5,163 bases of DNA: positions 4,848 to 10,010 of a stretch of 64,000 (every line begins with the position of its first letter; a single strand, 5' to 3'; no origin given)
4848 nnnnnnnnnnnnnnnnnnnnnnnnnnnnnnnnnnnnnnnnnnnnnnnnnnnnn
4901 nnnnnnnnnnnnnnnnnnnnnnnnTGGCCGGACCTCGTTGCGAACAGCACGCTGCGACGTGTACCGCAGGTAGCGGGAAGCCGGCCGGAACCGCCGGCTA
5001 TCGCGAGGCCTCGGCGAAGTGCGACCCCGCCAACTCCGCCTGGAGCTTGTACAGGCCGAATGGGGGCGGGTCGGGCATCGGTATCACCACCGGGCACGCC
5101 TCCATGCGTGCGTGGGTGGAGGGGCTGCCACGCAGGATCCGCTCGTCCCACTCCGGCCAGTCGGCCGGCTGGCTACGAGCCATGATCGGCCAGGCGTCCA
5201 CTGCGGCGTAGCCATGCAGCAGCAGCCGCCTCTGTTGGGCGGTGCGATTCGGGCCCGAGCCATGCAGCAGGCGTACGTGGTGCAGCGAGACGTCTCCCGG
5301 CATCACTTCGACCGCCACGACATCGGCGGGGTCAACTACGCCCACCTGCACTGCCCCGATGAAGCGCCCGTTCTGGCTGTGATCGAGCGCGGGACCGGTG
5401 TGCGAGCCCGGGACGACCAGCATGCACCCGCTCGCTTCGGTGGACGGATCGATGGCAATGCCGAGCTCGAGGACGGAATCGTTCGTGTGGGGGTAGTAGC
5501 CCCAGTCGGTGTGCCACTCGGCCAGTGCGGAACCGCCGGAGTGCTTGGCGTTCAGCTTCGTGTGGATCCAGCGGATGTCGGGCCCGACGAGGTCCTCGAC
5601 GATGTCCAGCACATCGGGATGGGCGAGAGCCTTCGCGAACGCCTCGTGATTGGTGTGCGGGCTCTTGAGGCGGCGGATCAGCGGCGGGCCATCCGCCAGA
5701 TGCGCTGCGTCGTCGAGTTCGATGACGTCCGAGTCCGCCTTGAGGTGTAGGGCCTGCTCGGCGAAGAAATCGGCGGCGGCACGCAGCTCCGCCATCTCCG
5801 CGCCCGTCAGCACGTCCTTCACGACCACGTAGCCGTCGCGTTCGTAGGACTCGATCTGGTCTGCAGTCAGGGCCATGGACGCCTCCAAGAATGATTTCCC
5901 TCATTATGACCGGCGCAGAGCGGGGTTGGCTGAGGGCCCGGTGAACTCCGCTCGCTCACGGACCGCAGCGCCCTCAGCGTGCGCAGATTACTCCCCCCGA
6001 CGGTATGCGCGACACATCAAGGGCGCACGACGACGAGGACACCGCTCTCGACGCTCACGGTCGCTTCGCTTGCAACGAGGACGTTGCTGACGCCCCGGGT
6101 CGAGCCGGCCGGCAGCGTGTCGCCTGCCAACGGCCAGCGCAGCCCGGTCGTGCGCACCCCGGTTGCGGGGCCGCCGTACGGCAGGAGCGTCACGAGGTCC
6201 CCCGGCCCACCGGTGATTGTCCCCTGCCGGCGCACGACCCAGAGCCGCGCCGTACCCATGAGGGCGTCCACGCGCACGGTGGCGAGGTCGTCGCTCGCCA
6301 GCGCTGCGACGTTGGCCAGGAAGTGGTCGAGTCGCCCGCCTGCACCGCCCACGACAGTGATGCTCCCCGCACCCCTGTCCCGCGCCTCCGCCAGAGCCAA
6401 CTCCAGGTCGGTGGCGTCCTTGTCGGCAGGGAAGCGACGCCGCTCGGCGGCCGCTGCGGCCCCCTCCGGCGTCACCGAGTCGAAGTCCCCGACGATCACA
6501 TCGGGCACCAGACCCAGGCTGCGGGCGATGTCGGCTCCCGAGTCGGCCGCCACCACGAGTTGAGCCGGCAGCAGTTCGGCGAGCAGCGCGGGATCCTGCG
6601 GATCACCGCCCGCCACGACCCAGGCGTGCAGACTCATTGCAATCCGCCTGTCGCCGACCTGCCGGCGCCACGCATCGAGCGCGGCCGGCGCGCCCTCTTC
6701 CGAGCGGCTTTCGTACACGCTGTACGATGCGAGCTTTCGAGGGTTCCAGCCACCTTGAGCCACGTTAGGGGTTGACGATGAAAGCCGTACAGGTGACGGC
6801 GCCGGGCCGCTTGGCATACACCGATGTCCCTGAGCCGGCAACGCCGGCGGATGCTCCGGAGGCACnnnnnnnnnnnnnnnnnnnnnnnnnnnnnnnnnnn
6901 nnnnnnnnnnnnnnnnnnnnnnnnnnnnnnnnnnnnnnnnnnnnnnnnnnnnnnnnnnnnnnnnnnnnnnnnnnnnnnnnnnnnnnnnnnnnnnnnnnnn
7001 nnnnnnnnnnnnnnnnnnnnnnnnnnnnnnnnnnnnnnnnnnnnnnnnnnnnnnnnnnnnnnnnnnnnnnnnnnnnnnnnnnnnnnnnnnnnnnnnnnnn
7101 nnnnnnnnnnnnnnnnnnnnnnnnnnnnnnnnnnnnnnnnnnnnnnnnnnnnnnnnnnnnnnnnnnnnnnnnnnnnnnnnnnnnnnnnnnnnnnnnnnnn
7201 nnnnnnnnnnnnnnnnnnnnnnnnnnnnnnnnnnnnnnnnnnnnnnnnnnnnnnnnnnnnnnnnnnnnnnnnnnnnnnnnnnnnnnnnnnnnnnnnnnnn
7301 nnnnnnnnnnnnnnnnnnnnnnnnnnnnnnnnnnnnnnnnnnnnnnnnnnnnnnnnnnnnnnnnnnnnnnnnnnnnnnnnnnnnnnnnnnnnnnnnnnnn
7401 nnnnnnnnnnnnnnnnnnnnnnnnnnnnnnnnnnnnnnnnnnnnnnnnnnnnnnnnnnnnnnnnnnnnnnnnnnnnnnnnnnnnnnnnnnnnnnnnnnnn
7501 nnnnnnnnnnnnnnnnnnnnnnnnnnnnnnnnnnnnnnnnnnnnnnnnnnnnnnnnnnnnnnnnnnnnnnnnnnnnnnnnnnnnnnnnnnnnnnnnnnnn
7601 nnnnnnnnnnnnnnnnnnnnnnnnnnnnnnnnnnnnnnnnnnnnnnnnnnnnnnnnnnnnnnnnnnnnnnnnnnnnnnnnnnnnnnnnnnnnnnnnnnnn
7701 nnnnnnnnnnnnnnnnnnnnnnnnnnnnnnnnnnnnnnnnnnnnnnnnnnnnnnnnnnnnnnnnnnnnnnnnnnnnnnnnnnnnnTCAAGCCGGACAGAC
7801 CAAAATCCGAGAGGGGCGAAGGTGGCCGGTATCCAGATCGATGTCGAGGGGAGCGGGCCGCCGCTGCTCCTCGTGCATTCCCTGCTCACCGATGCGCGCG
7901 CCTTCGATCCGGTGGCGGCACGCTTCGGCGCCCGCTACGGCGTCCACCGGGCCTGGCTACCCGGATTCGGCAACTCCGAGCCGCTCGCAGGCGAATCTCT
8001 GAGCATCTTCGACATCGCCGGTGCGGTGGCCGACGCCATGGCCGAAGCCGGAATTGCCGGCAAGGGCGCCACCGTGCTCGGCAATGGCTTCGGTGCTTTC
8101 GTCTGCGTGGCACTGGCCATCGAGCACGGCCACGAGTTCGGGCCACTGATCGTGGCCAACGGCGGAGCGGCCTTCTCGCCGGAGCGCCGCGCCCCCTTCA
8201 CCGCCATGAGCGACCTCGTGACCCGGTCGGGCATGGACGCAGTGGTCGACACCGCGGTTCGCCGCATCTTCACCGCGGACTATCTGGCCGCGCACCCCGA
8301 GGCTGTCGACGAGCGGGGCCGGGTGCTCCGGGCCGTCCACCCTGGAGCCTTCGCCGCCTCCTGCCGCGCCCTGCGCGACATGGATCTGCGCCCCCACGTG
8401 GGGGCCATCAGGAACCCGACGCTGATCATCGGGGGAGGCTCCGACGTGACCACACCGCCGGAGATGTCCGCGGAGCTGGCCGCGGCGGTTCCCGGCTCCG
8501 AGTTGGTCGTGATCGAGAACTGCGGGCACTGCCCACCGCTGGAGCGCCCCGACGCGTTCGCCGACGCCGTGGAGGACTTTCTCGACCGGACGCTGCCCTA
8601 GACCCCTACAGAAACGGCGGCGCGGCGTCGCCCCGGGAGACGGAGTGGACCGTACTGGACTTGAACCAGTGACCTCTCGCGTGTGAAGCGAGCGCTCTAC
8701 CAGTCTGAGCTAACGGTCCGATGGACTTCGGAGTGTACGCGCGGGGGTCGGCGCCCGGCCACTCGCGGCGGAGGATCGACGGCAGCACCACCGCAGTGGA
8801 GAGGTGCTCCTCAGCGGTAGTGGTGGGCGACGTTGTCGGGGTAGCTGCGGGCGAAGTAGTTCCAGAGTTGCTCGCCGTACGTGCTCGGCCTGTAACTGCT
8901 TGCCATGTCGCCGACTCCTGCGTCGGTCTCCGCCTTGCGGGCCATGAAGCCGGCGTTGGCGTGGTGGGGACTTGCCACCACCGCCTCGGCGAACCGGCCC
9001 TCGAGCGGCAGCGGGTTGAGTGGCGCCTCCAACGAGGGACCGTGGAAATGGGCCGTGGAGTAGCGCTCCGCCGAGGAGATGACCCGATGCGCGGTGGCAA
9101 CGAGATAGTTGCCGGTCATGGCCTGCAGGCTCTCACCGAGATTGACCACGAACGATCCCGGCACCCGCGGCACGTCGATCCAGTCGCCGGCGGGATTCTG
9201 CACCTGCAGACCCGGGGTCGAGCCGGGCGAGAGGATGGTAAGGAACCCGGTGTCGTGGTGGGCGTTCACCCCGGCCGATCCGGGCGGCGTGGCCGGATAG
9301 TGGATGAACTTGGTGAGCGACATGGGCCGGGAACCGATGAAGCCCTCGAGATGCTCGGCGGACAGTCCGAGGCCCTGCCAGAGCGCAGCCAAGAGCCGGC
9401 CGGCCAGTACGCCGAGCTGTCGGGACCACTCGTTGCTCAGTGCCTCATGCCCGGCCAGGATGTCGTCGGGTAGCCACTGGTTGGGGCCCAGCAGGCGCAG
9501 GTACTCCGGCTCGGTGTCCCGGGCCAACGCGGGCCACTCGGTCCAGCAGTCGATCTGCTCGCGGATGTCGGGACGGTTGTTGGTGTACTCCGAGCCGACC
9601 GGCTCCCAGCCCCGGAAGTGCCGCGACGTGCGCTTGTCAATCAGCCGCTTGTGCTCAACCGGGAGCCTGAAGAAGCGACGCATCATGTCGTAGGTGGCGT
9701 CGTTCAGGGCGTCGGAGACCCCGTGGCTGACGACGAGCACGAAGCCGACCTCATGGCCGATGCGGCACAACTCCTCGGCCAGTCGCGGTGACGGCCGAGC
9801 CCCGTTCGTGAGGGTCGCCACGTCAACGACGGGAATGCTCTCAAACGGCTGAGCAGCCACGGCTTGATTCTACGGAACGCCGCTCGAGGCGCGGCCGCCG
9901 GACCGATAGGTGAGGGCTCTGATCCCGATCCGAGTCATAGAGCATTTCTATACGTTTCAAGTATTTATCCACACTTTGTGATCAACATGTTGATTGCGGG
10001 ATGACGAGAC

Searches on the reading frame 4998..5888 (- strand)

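Call 30: search_protein_families(library=pfam, proteins=[window:4998-5888:-], max_evalue=0.00001)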
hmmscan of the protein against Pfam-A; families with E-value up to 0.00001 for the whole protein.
window:4998-5888:- (296 aa): 1 family
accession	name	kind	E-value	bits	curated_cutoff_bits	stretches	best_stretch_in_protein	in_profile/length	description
PF05721.19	PhyH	-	5.6e-34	118.7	22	1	15-221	1-212/213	Phytanoyl-CoA dioxygenase (PhyH)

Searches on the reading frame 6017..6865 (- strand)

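Call 30: search_protein_families(library=pfam, proteins=[window:6017-6865:-], max_evalue=0.00001)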
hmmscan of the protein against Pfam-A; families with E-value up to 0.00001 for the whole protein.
window:6017-6865:- (282 aa): 2 families
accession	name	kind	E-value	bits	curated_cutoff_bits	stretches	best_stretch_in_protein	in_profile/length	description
PF04263.21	TPK_catalytic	-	1.3e-24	86.7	30.7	1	101-190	8-102/113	Thiamin pyrophosphokinase, catalytic domain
PF04265.19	TPK_B1_binding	-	9.7e-14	51.2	22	1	222-277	11-67/67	Thiamin pyrophosphokinase, vitamin B1 binding domain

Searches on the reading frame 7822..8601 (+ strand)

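Call 30: search_protein_families(library=pfam, proteins=[window:7822-8601:+], max_evalue=0.00001)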
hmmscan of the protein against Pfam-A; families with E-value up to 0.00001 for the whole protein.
window:7822-8601:+ (259 aa): 4 families
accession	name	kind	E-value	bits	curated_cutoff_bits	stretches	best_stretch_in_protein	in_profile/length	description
PF12697.13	Abhydrolase_6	-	2e-16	61.7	26.3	1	15-249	1-217/217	Alpha/beta hydrolase family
PF00561.26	Abhydrolase_1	-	1.7e-15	57.8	25.8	1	13-243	1-245/245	alpha/beta hydrolase fold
PF12146.15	Hydrolase_4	-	4.6e-09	36.4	27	1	16-241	8-237/239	Serine aminopeptidase, S33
PF08386.16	Abhydrolase_4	-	5.4e-06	26.9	21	1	197-255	34-92/103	TAP-like protein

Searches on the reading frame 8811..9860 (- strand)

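Call 30: search_protein_families(library=pfam, proteins=[window:8811-9860:-], max_evalue=0.00001)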
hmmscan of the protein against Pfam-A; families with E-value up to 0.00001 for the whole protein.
window:8811-9860:- (349 aa): 2 families
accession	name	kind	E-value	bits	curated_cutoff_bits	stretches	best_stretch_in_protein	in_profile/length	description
PF14226.12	DIOX_N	-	1.2e-23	84.4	27.3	1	9-130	1-115/117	non-haem dioxygenase in morphine synthesis N-terminal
PF03171.26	2OG-FeII_Oxy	-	1e-18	68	23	1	187-275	9-101/101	2OG-Fe(II) oxygenase superfamily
